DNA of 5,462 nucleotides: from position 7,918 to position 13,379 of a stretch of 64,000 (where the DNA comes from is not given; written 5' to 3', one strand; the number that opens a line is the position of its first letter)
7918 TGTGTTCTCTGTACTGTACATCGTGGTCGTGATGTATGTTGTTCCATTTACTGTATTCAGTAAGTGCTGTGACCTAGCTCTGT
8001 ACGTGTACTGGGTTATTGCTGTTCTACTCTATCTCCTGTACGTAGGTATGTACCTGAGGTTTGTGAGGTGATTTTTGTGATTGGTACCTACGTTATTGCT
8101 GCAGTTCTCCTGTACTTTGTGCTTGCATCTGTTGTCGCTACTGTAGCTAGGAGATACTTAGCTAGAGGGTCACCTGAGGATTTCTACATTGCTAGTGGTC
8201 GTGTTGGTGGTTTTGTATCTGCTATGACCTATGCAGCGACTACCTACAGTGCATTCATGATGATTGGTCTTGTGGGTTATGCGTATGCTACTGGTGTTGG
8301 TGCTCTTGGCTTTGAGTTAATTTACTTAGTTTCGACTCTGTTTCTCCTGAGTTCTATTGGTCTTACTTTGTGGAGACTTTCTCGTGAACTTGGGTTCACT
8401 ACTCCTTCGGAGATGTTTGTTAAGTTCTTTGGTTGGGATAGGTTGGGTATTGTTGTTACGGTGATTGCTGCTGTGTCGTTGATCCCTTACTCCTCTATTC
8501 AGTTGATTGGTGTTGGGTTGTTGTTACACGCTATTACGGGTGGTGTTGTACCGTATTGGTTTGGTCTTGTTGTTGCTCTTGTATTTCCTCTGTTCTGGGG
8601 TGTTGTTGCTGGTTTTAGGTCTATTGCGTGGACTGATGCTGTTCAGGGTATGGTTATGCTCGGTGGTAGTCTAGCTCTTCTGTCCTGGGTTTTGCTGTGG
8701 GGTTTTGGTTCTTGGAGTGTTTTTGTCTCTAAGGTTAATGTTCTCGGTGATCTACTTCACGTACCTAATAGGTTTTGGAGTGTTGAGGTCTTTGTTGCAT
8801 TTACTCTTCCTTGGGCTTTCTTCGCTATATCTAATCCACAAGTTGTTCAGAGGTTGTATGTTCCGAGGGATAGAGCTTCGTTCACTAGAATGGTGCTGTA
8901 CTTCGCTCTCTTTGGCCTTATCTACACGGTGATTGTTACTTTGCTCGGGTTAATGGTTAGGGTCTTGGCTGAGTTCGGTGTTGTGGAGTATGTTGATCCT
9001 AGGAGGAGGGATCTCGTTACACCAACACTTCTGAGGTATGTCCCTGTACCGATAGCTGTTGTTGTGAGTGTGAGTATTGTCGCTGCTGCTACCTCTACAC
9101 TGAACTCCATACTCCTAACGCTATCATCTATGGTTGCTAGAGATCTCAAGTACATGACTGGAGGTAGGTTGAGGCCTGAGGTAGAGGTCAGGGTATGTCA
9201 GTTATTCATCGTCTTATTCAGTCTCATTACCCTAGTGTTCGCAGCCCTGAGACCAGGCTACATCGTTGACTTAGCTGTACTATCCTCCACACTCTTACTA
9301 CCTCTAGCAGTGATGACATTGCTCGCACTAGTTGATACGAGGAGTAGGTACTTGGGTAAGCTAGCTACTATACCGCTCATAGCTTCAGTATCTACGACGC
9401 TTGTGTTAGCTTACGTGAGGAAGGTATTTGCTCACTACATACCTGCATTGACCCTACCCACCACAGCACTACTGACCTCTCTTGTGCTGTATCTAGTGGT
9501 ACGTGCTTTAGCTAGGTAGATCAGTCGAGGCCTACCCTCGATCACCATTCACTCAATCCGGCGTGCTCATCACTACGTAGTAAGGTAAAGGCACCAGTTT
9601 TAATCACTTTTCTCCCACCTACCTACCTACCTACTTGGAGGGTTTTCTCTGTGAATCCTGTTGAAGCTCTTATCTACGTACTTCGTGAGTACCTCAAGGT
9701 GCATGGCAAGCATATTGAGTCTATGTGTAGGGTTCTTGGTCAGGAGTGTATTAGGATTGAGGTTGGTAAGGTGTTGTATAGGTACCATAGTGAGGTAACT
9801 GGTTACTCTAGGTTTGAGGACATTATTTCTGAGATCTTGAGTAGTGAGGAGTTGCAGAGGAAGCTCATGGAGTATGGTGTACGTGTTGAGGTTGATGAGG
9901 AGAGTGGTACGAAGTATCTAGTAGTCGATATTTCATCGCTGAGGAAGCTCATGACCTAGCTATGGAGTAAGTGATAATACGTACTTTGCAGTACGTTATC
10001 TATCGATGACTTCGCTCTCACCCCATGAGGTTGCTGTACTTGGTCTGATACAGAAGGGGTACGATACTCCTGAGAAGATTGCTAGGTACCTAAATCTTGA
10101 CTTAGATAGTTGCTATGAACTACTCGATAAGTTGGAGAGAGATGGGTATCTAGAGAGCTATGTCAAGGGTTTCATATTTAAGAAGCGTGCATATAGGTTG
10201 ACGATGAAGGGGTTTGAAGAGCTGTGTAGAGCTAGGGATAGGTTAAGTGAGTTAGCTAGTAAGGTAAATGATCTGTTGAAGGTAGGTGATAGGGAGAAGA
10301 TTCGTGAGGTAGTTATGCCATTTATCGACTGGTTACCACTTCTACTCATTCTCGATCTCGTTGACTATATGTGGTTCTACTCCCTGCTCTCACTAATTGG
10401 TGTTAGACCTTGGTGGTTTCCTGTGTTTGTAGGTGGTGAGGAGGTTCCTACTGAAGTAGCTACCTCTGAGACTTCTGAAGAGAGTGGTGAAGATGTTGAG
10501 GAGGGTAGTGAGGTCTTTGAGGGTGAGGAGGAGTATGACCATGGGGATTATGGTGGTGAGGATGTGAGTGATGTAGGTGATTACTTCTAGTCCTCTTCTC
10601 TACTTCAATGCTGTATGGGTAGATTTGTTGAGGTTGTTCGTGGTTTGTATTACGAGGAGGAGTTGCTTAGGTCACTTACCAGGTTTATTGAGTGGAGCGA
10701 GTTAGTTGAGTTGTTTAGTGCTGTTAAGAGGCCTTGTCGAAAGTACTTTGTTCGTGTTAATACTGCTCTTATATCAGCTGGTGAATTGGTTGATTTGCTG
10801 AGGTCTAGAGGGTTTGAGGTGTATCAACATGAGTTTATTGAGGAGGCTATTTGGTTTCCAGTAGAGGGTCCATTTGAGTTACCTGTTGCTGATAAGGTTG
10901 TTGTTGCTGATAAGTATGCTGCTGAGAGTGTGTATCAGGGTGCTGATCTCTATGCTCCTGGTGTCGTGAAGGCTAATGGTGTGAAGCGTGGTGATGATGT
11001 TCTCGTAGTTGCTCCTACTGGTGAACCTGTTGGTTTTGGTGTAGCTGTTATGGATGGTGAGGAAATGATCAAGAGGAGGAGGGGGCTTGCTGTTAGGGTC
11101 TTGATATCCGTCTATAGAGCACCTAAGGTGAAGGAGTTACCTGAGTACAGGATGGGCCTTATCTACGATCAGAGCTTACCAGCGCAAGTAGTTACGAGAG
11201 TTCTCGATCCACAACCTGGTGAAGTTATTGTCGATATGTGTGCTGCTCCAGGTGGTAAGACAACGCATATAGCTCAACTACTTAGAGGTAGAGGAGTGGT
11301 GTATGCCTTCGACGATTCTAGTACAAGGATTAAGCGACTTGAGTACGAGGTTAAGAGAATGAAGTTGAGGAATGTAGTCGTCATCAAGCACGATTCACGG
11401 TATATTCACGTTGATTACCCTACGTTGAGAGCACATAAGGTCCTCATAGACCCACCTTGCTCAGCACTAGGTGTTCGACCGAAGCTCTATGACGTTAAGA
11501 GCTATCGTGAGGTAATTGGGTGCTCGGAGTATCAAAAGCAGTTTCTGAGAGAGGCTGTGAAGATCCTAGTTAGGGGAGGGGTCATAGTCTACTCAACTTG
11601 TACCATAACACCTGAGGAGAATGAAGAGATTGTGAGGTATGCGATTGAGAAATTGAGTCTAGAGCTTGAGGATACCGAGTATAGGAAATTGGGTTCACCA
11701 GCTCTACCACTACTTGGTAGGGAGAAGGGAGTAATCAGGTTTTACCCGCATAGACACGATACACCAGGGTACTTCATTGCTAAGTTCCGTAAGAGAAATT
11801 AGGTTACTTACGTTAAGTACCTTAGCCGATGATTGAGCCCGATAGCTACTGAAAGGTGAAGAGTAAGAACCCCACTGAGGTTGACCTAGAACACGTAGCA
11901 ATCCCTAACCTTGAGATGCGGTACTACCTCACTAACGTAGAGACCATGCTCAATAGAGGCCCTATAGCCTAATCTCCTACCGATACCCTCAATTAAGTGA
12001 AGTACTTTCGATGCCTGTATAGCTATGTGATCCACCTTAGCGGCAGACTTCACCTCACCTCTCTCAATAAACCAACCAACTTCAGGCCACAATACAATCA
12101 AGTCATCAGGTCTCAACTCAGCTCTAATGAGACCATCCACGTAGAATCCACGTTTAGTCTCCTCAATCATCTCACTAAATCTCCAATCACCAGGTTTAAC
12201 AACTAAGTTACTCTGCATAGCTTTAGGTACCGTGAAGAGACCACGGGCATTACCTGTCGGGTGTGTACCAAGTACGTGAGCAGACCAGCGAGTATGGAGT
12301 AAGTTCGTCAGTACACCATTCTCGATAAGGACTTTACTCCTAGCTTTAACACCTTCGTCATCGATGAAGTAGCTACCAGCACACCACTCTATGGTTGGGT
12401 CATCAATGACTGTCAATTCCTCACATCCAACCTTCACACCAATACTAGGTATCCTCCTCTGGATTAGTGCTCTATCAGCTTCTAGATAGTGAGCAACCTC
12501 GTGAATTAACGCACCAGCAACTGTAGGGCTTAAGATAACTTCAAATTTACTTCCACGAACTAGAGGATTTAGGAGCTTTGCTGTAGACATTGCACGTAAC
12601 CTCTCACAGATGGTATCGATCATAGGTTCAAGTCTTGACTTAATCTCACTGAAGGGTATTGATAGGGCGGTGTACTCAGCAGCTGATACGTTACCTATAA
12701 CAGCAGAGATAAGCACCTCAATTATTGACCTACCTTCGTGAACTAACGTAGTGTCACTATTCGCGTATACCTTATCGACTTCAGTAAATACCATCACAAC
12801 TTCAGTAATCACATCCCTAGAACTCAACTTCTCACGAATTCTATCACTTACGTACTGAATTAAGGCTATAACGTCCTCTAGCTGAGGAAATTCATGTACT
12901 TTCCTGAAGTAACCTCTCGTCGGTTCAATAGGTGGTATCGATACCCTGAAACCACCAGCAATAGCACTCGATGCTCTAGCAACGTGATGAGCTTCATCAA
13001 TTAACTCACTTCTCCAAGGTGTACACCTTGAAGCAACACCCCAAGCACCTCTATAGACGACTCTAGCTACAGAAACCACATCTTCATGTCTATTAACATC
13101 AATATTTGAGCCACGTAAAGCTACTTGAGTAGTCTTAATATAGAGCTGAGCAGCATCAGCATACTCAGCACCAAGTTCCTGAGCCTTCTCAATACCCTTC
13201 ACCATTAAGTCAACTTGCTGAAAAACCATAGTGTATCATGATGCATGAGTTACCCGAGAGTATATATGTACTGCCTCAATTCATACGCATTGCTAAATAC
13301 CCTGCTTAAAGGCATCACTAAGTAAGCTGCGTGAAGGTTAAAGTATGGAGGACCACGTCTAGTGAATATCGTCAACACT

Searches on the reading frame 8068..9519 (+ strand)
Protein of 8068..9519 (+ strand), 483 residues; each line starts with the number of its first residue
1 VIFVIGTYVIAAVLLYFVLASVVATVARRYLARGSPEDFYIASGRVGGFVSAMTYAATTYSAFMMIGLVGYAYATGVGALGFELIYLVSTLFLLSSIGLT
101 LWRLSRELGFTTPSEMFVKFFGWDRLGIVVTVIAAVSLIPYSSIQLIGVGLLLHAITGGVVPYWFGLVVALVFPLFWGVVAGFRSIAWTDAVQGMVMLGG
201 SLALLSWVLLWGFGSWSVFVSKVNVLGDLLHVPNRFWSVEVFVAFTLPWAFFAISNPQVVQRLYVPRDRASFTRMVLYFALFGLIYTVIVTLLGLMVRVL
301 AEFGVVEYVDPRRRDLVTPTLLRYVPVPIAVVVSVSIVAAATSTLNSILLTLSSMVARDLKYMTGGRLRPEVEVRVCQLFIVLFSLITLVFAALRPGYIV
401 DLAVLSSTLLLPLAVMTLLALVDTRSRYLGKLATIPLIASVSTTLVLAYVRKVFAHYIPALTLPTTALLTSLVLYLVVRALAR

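Call 104: search_protein_families(library=pfam, proteins=[window:8068-9519:+], max_evalue=0.00001)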
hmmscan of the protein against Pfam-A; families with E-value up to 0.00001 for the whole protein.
window:8068-9519:+ (483 aa): 1 family
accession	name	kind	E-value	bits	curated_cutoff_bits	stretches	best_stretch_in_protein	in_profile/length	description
PF00474.23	SSF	-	3.7e-25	89.1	22.8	1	39-421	1-389/406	Sodium:solute symporter family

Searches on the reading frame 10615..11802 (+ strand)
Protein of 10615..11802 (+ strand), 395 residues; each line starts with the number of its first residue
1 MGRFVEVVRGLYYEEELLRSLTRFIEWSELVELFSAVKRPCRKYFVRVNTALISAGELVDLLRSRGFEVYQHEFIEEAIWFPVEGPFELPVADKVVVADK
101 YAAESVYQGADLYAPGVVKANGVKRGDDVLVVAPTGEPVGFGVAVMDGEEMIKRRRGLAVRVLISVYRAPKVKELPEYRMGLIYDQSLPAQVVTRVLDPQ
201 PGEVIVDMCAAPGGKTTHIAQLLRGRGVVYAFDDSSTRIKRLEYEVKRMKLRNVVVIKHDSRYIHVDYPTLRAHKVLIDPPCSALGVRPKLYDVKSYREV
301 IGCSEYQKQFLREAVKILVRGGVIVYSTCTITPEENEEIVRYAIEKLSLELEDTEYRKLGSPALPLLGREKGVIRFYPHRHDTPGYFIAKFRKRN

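Call 104: search_protein_families(library=pfam, proteins=[window:10615-11802:+], max_evalue=0.00001)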
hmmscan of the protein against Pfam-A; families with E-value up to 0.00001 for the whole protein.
window:10615-11802:+ (395 aa): 3 families
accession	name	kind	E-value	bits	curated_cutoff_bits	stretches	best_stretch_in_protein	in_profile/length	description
PF01189.24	Methyltr_RsmB-F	-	5.8e-49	166.9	27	1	196-392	3-199/199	16S rRNA methyltransferase RsmB/F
PF01472.26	PUA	-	1.7e-17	63.6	24.8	1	95-162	2-70/74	PUA domain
PF02475.24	TRM5-TYW2_MTfase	-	9.3e-06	26.1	28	0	200-280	35-112/164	TRM5/TYW2 methyltransferase domain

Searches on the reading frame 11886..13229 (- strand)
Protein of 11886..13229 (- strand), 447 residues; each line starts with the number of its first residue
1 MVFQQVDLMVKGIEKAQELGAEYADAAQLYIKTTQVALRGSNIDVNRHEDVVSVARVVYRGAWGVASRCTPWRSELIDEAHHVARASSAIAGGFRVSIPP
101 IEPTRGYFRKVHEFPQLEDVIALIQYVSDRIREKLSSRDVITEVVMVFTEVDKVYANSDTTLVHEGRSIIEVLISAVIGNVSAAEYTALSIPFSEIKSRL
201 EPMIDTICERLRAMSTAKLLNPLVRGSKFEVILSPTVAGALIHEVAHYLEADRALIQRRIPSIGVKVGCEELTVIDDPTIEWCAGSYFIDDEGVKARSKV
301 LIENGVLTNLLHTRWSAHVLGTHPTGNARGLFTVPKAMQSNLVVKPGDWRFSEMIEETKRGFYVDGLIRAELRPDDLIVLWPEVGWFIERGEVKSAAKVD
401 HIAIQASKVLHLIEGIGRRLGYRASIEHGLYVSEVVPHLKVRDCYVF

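Call 104: search_protein_families(library=pfam, proteins=[window:11886-13229:-], max_evalue=0.00001)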
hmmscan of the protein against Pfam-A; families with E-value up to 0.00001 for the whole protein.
window:11886-13229:- (447 aa): 1 family
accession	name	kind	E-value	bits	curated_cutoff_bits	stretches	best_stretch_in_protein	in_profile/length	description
PF19289.4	PmbA_TldD_3rd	-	2.1e-42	145.2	22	1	228-444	3-216/220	PmbA/TldA metallopeptidase C-terminal domain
